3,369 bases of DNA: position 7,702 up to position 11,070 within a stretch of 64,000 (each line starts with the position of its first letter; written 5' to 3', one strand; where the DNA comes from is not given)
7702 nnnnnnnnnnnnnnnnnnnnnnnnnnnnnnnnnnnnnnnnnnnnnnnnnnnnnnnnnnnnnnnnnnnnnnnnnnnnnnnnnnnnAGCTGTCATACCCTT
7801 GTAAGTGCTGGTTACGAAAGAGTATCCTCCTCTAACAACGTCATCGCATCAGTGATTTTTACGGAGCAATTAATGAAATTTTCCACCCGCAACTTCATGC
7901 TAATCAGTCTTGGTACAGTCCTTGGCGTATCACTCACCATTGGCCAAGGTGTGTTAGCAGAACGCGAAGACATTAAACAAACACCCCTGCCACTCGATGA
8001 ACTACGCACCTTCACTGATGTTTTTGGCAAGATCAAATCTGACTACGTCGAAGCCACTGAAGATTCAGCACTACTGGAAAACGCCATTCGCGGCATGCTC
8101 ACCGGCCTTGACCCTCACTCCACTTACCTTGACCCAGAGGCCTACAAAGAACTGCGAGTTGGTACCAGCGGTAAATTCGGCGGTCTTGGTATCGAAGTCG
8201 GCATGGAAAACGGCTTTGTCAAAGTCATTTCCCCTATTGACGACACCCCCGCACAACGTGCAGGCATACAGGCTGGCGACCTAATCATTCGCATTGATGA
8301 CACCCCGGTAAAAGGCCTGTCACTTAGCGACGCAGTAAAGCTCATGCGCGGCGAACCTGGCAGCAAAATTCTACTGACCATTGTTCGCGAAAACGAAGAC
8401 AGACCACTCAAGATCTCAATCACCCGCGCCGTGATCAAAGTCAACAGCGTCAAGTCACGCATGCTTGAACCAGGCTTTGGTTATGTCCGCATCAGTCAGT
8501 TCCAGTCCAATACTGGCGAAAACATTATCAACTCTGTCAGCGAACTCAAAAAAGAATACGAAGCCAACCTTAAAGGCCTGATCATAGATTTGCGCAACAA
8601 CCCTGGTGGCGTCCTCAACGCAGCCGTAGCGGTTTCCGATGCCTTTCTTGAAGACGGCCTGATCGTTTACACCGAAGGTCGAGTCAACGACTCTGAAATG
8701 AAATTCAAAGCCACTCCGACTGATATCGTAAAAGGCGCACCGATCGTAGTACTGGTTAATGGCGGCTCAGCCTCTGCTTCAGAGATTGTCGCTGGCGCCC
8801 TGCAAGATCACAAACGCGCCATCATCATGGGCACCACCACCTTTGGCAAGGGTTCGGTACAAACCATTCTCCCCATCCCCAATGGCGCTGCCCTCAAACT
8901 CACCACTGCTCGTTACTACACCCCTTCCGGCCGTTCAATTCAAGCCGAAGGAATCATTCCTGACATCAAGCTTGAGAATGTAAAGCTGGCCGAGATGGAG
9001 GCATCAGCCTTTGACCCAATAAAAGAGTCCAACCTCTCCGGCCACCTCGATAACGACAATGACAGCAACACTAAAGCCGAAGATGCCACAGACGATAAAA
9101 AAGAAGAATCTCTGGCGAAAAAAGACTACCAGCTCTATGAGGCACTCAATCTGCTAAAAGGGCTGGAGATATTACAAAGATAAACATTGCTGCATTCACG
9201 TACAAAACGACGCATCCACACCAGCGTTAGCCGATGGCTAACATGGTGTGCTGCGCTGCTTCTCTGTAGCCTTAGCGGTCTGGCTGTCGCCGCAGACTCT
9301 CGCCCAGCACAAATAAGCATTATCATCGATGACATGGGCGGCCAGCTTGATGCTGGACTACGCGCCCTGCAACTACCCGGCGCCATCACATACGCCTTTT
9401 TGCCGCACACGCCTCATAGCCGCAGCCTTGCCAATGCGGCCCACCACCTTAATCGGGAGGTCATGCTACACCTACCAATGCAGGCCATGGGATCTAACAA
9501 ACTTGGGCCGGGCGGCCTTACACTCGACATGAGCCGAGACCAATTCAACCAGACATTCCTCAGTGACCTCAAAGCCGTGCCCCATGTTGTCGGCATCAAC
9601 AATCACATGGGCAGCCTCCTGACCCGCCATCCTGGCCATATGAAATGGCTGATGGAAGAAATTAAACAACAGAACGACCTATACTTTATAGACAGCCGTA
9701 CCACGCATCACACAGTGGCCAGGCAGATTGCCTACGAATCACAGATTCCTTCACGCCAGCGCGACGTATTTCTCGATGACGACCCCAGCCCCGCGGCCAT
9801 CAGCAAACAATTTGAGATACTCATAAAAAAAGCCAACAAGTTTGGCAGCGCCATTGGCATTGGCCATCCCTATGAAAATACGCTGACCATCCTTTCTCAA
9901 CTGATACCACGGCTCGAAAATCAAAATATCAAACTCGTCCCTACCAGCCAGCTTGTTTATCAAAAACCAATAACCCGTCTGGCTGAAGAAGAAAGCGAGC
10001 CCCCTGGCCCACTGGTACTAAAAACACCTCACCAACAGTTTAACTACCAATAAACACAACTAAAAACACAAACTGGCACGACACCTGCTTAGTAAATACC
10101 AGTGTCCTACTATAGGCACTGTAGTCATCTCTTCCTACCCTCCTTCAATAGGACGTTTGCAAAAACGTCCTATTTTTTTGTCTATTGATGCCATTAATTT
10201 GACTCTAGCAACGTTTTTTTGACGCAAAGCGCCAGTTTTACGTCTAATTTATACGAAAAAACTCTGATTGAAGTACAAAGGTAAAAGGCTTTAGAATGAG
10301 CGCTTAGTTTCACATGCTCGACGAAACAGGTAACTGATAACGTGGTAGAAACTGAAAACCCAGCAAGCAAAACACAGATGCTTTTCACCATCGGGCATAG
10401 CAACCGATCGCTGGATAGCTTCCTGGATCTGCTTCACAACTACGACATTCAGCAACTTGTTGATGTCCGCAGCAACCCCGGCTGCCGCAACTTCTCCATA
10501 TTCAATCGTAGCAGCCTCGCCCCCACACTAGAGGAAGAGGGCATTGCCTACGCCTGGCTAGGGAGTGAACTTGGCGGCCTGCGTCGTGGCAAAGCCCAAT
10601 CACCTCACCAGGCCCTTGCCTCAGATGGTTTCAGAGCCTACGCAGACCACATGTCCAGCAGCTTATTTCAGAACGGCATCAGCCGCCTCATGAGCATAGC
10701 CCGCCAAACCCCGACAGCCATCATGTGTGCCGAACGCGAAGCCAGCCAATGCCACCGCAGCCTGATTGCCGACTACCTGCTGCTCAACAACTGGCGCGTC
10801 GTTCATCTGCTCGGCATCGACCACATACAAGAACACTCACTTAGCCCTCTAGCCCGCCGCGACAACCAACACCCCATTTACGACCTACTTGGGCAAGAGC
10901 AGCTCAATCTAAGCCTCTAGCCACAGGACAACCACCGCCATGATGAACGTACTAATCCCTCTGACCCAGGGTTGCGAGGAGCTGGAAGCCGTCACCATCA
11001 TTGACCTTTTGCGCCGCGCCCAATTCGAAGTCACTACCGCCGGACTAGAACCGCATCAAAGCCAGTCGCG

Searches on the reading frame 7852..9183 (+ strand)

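Call 62: search_protein_families(library=pfam, proteins=[window:7852-9183:+], max_evalue=0.00001)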
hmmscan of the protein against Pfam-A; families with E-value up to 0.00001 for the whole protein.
window:7852-9183:+ (443 aa): 5 families
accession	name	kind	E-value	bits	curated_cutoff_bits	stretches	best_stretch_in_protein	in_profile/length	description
PF03572.23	Peptidase_S41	-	1.1e-59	201.1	24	1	209-373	2-164/165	Peptidase family S41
PF13180.12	PDZ_2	-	6.2e-14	52.5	27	1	110-189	1-79/80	PDZ domain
PF17820.7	PDZ_6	-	4.5e-13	49.2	27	1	127-179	4-54/54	PDZ domain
PF00595.29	PDZ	-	1.8e-10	41.4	23.2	1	109-177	9-80/81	PDZ domain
PF22694.1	CtpB_N-like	-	5.9e-09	36.7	27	1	45-96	35-84/85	Activating protease CtpB N-terminal domain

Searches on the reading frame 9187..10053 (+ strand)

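Call 62: search_protein_families(library=pfam, proteins=[window:9187-10053:+], max_evalue=0.00001)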
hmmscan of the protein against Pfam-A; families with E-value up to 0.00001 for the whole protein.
window:9187-10053:+ (288 aa): 1 family
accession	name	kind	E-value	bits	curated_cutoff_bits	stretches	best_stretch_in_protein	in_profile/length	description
PF04748.18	Polysacc_deac_2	-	1.9e-77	259.6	27.5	1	45-257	1-212/212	Divergent polysaccharide deacetylase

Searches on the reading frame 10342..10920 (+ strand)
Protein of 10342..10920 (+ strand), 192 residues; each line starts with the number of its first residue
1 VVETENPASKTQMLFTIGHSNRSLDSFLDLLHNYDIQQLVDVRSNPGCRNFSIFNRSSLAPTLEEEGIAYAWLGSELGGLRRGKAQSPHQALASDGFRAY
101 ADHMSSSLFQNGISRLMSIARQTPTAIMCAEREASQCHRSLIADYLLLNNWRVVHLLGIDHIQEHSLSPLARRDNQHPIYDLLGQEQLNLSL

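Call 83: search_protein_families(library=pfam, proteins=[window:10342-10920:+], max_evalue=0.0001)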
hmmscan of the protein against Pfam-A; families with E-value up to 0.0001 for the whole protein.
window:10342-10920:+ (192 aa): 2 families
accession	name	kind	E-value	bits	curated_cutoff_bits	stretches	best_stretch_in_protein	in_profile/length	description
PF04343.18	DUF488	-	4.6e-28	98.7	22.2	1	24-146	2-121/121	Domain of unknown function DUF488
PF22751.1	DUF488-N3a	-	2.3e-05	25.1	27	1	98-147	65-115/118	Active DUF488-N3 subclade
